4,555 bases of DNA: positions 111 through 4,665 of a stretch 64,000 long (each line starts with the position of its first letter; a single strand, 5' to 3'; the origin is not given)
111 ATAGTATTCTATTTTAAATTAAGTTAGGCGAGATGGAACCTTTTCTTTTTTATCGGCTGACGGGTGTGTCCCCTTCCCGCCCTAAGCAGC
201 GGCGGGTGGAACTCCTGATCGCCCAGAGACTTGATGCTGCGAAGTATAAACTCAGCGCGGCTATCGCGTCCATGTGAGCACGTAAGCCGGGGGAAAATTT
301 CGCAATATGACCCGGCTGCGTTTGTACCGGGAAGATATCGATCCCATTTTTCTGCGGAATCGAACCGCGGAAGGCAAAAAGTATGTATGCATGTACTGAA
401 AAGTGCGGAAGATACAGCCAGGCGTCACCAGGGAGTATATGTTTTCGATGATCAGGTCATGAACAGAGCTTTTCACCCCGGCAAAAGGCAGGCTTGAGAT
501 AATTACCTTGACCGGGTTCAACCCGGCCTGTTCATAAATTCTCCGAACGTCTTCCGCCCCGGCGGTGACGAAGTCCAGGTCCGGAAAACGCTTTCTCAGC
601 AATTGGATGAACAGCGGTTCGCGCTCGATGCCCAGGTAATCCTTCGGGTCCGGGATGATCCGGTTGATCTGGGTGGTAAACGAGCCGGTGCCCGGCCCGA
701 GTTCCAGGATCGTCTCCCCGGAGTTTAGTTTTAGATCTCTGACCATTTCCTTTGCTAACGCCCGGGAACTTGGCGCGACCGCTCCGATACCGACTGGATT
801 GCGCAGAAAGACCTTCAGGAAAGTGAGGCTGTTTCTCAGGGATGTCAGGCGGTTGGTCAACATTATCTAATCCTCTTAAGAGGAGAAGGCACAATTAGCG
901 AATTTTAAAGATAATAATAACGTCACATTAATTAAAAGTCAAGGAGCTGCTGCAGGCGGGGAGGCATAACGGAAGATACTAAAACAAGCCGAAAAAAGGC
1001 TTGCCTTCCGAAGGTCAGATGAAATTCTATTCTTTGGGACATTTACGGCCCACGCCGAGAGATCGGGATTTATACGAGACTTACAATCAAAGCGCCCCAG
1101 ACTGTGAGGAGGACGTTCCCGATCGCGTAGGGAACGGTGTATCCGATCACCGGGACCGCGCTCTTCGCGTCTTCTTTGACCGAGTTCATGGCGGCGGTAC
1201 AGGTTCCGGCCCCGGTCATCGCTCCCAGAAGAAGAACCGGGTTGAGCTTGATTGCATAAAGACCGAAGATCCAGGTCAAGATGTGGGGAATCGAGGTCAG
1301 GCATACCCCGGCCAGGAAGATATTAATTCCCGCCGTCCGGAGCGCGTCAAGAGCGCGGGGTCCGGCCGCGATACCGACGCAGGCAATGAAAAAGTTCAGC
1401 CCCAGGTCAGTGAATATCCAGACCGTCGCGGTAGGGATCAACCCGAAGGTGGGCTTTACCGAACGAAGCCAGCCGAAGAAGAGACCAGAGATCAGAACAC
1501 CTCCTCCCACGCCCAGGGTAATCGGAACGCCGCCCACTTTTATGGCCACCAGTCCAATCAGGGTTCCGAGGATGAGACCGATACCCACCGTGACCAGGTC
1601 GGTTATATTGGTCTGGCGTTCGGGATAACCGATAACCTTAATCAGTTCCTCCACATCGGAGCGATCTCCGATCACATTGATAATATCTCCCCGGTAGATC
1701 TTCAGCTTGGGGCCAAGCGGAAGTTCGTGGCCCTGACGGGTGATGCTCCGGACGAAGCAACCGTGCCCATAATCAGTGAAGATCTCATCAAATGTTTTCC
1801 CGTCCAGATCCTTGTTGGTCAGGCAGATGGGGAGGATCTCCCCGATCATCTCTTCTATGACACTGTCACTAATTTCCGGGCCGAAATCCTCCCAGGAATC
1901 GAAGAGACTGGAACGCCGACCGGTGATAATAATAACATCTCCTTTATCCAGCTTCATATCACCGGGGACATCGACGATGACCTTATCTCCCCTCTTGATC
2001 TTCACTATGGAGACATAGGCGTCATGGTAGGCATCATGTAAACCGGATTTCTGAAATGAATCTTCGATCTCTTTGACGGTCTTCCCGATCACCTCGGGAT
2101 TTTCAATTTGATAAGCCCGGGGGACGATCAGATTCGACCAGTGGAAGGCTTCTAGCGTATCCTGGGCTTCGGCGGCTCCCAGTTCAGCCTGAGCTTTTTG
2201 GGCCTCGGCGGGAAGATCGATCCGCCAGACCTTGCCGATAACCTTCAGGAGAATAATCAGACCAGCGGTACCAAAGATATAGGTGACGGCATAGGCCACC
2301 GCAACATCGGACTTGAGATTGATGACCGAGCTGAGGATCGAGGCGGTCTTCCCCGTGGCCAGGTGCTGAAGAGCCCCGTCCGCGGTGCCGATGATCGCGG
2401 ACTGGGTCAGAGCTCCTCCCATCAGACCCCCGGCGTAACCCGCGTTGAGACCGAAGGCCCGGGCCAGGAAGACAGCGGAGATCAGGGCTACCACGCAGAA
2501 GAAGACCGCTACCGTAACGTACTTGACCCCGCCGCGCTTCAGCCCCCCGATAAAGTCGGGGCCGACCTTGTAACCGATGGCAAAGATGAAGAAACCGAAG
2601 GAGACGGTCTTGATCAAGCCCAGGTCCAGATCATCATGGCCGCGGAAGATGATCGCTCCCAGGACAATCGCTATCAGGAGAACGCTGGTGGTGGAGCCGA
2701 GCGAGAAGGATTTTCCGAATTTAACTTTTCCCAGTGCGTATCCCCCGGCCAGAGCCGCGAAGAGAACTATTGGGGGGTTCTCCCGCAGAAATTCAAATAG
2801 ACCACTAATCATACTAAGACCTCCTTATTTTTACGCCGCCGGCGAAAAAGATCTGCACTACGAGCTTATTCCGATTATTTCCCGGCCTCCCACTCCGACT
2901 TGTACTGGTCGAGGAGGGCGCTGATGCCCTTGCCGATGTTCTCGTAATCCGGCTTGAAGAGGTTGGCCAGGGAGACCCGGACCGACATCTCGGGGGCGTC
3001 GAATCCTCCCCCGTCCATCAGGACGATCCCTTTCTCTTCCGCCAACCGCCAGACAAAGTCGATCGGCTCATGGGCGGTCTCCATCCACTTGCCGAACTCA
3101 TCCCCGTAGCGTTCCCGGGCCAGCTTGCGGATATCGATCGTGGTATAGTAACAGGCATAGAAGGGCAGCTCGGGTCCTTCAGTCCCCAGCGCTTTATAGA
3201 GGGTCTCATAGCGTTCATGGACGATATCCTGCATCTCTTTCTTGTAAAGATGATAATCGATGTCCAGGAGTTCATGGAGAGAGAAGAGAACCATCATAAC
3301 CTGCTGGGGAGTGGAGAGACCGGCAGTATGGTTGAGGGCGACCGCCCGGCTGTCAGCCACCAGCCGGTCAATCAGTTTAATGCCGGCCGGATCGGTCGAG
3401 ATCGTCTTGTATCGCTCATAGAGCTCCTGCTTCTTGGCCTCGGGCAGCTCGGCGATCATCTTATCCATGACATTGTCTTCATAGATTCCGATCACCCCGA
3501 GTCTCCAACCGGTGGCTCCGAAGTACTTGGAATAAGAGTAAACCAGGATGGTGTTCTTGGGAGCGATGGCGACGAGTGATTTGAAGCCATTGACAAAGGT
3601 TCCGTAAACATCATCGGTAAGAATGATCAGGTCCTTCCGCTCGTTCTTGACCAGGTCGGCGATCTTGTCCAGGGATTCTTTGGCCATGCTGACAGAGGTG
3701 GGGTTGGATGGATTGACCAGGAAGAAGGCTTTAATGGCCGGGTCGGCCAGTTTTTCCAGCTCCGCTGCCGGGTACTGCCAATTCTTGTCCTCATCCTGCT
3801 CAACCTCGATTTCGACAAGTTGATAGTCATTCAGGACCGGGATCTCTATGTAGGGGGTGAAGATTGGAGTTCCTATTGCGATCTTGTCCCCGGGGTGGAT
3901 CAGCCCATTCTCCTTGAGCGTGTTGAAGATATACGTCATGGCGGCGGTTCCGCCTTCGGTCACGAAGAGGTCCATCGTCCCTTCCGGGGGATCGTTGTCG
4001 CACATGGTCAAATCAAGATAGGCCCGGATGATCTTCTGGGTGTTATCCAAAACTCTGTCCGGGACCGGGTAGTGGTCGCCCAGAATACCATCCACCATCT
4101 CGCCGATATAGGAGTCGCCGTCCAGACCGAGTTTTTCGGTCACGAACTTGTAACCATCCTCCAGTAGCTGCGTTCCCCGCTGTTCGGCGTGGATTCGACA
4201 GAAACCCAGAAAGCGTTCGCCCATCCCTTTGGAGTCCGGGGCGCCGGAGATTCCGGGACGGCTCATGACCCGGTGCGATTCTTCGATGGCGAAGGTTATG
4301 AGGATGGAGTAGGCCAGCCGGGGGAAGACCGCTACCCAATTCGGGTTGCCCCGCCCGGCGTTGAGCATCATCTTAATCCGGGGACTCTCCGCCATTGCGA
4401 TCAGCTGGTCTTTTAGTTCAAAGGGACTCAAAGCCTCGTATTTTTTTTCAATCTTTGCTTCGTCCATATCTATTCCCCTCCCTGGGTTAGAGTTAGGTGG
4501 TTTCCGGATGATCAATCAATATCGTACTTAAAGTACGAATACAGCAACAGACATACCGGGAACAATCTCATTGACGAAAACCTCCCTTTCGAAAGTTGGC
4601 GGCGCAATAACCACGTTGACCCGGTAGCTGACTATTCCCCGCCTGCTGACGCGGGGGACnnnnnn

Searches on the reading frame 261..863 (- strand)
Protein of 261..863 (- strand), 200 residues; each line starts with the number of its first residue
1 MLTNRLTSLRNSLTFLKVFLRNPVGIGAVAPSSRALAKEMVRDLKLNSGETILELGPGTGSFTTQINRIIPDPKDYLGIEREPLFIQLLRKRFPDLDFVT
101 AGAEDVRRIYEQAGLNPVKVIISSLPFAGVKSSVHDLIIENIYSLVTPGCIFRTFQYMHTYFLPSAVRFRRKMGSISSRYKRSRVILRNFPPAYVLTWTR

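Call 10: search_protein_families(library=pfam, proteins=[window:261-863:-])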
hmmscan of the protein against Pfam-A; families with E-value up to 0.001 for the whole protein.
window:261-863:- (200 aa): 3 families
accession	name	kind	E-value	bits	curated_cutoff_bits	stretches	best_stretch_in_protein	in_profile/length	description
PF00398.26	RrnaAD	-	2.5e-06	27.2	24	1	34-94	16-73/263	Ribosomal RNA adenine dimethylase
PF13847.12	Methyltransf_31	-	3e-06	27.4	27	1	47-156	2-111/145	Methyltransferase domain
PF13649.12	Methyltransf_25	-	5.1e-05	24.3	27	1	52-149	1-96/97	Methyltransferase domain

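Call 44: find_encoding_contigs(protein=window:261-863:-, flank=10000, max_places=2)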
Protein window:261-863:- (200 aa): 23 contigs read that carry it; 2 places shown.
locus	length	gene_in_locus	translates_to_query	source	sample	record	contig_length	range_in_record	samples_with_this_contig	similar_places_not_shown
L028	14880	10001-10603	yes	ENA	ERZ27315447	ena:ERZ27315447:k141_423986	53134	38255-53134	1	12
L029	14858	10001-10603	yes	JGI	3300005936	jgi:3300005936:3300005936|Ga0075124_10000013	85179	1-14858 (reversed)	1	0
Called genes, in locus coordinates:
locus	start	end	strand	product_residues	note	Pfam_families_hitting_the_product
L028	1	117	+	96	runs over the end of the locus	PF04977:DivIC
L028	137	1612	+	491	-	PF00474:SSF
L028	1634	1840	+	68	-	-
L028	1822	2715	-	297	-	-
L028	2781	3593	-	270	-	PF02698:DUF218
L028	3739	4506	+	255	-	PF06167:Peptidase_M90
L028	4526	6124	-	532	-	PF13231:PMT_2 (weak)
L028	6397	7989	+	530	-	PF00155:Aminotran_1_2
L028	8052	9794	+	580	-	PF06826:Asp-Al_Ex, PF02080:TrkA_C, PF06826:Asp-Al_Ex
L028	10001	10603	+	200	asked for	PF00398:RrnaAD (weak), PF13847:Methyltransf_31 (weak)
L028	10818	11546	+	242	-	PF02080:TrkA_C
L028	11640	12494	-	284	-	-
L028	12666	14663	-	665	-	-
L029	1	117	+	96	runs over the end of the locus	PF04977:DivIC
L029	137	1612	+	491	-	PF00474:SSF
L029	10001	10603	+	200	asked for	PF00398:RrnaAD (weak), PF13847:Methyltransf_31 (weak)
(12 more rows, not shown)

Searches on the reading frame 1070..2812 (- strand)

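Call 10: search_protein_families(library=pfam, proteins=[window:1070-2812:-])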
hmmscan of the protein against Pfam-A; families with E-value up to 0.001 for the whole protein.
window:1070-2812:- (580 aa): 2 families
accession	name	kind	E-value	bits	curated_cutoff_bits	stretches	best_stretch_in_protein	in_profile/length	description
PF06826.17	Asp-Al_Ex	-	2.2e-67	226.5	27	2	410-577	3-166/167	Predicted Permease Membrane Region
PF02080.26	TrkA_C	-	7.4e-15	55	27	2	333-394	9-70/71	TrkA-C domain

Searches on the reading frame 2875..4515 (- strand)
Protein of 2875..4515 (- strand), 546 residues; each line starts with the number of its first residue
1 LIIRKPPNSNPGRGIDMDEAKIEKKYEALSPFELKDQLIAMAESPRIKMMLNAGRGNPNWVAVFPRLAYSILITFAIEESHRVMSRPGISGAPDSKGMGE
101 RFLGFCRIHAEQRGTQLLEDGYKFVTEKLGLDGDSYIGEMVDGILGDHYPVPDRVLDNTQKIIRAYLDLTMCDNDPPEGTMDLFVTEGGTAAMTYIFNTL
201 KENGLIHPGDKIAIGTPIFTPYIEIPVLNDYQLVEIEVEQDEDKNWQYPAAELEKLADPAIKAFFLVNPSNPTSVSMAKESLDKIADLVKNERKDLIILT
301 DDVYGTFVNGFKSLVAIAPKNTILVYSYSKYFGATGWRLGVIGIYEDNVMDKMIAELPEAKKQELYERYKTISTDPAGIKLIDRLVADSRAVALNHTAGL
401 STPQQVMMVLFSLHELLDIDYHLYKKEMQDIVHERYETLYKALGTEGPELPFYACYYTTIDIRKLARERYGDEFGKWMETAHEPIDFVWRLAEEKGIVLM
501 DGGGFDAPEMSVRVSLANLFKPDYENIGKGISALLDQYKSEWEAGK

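Call 10: search_protein_families(library=pfam, proteins=[window:2875-4515:-])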
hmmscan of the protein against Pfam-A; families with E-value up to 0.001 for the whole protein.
window:2875-4515:- (546 aa): 1 family
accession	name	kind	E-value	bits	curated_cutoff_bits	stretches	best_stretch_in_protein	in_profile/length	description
PF00155.27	Aminotran_1_2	-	3.5e-29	102.5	19.7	1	187-525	72-355/361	Aminotransferase class I and II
